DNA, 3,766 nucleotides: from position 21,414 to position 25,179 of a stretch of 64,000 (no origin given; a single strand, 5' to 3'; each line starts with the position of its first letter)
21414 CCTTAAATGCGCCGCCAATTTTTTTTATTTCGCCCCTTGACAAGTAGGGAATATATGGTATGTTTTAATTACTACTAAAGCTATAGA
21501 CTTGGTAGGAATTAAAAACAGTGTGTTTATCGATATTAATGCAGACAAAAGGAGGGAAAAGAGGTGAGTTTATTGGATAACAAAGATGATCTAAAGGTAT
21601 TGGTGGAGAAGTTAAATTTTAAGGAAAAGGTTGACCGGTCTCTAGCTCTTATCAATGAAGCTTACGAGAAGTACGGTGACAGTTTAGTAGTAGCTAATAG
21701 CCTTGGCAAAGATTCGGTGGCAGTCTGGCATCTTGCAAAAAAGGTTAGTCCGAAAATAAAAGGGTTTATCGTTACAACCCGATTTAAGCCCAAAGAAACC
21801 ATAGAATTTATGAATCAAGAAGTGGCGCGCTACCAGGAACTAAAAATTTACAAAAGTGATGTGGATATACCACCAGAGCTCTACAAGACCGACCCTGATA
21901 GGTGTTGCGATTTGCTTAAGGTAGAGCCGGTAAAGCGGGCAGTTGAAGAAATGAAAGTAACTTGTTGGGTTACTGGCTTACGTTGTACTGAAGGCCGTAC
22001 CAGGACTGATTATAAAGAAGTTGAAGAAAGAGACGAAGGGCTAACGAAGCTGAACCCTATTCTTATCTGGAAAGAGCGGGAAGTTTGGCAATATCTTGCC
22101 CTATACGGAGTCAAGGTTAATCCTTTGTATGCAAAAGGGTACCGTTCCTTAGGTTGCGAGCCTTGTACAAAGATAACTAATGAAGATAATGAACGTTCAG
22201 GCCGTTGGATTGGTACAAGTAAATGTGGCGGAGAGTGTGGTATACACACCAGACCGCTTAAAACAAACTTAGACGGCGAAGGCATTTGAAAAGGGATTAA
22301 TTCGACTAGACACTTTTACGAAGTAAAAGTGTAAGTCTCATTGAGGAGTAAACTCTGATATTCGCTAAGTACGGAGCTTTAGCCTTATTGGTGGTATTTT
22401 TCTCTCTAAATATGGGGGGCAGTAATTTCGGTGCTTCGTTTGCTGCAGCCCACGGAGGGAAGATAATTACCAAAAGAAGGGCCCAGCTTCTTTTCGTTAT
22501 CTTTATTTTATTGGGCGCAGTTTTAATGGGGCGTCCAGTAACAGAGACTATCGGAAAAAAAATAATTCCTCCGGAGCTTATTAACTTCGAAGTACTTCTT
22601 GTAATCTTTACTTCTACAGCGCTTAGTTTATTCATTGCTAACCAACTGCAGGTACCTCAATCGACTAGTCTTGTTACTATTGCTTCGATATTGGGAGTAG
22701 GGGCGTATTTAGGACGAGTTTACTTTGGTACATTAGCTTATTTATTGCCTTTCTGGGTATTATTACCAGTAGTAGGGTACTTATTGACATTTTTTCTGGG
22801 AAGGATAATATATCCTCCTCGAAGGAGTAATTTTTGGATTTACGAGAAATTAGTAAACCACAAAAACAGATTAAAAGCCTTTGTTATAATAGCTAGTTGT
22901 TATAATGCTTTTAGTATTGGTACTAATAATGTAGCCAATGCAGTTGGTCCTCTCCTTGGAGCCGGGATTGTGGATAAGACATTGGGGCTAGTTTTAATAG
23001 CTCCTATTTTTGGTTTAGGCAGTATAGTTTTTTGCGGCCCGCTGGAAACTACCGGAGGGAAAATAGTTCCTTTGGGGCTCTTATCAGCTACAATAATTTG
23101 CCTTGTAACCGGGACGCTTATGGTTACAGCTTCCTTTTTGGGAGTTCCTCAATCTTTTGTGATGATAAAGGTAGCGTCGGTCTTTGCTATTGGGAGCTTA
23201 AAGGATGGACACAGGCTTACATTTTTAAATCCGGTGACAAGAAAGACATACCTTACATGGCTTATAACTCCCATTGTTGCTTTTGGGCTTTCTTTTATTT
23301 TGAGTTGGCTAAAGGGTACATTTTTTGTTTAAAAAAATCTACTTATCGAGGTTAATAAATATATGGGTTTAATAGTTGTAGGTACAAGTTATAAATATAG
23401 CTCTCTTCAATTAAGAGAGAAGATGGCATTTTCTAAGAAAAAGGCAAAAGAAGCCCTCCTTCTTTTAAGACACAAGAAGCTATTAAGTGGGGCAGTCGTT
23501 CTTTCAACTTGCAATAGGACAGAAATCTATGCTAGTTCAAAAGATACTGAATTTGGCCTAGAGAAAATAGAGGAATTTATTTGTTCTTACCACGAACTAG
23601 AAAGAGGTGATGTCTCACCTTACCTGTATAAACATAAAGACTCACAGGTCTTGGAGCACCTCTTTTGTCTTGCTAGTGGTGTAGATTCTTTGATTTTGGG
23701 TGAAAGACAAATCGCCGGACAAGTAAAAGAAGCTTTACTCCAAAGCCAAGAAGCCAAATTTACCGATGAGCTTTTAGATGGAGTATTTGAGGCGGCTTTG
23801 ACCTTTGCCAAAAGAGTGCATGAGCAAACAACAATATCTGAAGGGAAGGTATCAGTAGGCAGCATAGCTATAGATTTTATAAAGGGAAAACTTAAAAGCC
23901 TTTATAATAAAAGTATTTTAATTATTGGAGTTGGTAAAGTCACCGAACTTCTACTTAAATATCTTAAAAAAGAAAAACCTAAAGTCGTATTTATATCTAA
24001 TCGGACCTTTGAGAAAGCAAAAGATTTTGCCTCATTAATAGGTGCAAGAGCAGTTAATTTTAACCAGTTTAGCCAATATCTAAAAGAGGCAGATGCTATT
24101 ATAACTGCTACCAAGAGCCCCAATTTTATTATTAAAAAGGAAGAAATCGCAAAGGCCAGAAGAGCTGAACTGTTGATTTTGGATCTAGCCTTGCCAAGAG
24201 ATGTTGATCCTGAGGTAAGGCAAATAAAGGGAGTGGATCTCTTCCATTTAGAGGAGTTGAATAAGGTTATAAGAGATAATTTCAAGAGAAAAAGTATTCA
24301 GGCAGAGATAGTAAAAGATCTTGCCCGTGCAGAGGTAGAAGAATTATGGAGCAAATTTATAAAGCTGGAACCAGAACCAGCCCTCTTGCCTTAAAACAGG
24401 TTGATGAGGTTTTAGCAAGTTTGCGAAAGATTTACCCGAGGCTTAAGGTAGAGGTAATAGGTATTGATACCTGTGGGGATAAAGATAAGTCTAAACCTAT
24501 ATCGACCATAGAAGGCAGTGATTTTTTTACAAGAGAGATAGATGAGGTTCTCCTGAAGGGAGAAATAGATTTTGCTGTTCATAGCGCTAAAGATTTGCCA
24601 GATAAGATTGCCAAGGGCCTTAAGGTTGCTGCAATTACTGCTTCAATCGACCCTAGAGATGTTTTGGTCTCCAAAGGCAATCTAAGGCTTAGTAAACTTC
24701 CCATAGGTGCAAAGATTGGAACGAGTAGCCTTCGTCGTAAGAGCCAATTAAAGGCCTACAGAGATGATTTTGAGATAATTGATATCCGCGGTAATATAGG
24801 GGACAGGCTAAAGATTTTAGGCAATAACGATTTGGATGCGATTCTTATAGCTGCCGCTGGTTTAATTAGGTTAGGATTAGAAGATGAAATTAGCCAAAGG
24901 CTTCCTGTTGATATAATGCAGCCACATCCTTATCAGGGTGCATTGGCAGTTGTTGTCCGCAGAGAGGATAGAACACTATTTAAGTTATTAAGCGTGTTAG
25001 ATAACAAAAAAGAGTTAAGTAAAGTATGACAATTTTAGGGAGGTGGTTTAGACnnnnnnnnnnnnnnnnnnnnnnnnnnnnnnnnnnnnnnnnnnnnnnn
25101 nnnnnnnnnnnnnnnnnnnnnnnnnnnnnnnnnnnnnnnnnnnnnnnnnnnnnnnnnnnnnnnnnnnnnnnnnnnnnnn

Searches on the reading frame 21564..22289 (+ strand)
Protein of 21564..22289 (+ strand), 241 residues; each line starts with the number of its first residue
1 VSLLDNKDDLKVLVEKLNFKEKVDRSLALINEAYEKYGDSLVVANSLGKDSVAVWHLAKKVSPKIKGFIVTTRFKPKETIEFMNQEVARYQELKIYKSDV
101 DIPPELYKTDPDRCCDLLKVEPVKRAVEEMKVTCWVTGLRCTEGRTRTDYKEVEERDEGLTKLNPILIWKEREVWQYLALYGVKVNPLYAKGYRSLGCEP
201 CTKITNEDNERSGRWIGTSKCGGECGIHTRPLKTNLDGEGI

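Call 93: search_protein_families(library=pfam, proteins=[window:21564-22289:+], max_evalue=0.00001)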
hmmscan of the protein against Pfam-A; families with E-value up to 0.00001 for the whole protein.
window:21564-22289:+ (241 aa): 1 family
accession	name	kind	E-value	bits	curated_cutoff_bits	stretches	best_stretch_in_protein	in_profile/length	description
PF01507.26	PAPS_reduct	-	3e-40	138.5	22.5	1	41-203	2-174/175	Phosphoadenosine phosphosulfate reductase domain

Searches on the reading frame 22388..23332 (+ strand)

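Call 93: search_protein_families(library=pfam, proteins=[window:22388-23332:+], max_evalue=0.00001)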
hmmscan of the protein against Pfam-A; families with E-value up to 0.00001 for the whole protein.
window:22388-23332:+ (314 aa): 1 family
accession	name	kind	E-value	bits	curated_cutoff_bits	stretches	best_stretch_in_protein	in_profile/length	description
PF01384.25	PHO4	-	2.2e-35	122.7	33.7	1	9-302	1-350/350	Phosphate transporter family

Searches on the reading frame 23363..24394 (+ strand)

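Call 93: search_protein_families(library=pfam, proteins=[window:23363-24394:+], max_evalue=0.00001)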
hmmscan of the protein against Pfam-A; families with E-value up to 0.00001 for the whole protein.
window:23363-24394:+ (343 aa): 4 families
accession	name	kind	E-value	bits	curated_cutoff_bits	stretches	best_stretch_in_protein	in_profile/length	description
PF05201.20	GlutR_N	-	6.4e-45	153.1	27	1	6-156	1-151/151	Glutamyl-tRNAGlu reductase, N-terminal domain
PF01488.26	Shikimate_DH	-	7.5e-34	117.2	24.3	1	174-302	4-138/138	Shikimate / quinate 5-dehydrogenase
PF03807.23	F420_oxidored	-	3.9e-06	27.8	21.6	0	185-272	2-88/94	NADP oxidoreductase coenzyme F420-dependent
PF13241.12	NAD_binding_7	-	7.2e-06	27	22.1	0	180-267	5-86/104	Putative NAD(P)-binding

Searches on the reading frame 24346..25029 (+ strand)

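Call 93: search_protein_families(library=pfam, proteins=[window:24346-25029:+], max_evalue=0.00001)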
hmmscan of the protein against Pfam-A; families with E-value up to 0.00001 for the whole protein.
window:24346-25029:+ (227 aa): 1 family
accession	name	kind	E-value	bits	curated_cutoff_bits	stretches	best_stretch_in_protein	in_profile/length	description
PF01379.25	Porphobil_deam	-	6.8e-68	228.7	22.1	1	7-211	3-205/207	Porphobilinogen deaminase, dipyromethane cofactor binding domain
